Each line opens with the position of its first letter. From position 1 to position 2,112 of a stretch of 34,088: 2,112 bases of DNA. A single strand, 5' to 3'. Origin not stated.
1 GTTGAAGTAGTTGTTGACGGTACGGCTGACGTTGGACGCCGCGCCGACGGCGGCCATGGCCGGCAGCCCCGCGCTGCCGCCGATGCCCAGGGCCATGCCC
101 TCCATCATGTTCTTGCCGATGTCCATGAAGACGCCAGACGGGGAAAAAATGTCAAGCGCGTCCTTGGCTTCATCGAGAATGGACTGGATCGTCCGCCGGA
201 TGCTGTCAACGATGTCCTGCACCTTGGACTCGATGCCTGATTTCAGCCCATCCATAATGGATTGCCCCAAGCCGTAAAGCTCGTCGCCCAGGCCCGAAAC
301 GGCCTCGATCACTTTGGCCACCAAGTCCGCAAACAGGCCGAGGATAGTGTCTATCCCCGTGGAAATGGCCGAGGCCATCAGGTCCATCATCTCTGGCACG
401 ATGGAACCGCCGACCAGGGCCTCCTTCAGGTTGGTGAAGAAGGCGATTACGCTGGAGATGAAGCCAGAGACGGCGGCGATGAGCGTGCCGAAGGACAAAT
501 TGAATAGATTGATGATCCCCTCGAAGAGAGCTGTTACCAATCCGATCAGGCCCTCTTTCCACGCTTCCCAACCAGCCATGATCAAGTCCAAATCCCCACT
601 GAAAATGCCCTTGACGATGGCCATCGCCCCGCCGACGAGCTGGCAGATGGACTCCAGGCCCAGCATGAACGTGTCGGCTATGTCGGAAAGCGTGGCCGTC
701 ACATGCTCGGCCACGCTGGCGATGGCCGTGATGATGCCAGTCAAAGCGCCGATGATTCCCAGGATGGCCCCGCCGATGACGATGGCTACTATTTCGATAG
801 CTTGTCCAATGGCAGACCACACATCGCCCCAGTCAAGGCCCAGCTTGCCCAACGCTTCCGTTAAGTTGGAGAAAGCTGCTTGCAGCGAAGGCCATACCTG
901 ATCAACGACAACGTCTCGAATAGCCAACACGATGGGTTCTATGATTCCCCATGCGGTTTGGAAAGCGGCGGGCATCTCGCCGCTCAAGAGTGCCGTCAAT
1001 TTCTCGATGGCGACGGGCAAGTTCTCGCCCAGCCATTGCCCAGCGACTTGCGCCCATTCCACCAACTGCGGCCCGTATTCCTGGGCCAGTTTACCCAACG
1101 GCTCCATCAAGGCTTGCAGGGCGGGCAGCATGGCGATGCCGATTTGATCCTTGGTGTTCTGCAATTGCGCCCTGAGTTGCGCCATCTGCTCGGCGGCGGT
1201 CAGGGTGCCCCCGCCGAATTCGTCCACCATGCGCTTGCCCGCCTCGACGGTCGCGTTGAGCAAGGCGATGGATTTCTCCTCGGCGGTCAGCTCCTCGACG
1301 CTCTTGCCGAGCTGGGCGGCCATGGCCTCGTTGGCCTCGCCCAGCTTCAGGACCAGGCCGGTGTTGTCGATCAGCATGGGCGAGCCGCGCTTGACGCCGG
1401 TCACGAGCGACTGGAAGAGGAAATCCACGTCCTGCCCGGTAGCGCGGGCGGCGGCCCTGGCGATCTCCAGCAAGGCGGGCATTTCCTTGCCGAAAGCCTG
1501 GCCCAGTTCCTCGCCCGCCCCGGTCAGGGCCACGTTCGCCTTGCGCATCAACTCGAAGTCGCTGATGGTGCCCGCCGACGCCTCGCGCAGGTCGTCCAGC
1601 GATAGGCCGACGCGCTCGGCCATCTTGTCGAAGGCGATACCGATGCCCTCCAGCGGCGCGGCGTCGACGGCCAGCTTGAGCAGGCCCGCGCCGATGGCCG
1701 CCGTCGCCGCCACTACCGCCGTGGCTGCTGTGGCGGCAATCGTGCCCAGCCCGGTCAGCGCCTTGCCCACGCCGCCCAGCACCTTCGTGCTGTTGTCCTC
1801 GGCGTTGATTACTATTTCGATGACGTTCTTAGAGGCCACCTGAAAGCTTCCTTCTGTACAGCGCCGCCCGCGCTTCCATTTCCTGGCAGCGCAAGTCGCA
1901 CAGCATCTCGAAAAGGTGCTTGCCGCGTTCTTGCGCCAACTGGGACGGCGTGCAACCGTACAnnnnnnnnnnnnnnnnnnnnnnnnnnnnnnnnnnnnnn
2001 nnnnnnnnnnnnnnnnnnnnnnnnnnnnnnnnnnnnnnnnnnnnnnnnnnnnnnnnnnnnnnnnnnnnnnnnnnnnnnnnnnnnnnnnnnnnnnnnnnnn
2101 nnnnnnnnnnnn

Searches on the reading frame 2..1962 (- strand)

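Call 9: search_protein_families(library=pfam, proteins=[window:2-1962:-], max_evalue=0.01)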
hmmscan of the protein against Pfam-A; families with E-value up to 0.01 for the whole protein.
window:2-1962:- (653 aa): 1 family
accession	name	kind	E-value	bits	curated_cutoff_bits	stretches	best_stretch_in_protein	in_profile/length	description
PF01442.23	Apolipoprotein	-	0.0041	17.3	90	0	206-331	52-182/190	Apolipoprotein A1/A4/E domain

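Call 10: search_protein_families(library=phrogs, proteins=[window:2-1962:-], max_evalue=0.001)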
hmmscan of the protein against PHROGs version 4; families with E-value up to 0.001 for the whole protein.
window:2-1962:- (653 aa): 23 families
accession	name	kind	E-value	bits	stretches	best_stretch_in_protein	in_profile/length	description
phrog_58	-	tail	5e-31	109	1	64-642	378-1000/1544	tail length tape measure protein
phrog_5493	-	tail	8.7e-21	75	1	65-648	457-1030/1102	tail length tape measure protein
phrog_305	-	tail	9.4e-21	75.1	1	198-642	356-749/1001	tail length tape measure protein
phrog_1204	-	tail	2.2e-14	53.3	1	526-632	1255-1361/1483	tail protein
phrog_1686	-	tail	3.9e-13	49.2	1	530-628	1018-1117/1224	tail length tape measure protein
phrog_1272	-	tail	9.9e-13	47.7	2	547-627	1423-1504/1606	tail length tape measure protein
phrog_4200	-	tail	3.3e-10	40.1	1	320-630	240-549/732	tail length tape measure protein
phrog_5448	-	tail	4.2e-10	38.2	2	242-552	1548-1794/3103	tail length tape measure protein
phrog_4372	-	tail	4.5e-10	38.6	1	383-632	1103-1347/1681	tail length tape measure protein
phrog_17020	-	unknown function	3.1e-09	37.5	1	281-559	28-230/353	-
phrog_32115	-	unknown function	5.4e-09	35.4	1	53-204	74-217/1310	-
phrog_8462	-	tail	1.6e-08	34.7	1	230-636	183-527/672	tail length tape measure protein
phrog_991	-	tail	4.1e-08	32.2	2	461-604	620-809/1966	tail length tape measure protein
phrog_1535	-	tail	6.3e-08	32.2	1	333-604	681-1034/1152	tail length tape measure protein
phrog_4070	-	tail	5.5e-07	29.1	1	303-551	112-372/989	tail length tape measure protein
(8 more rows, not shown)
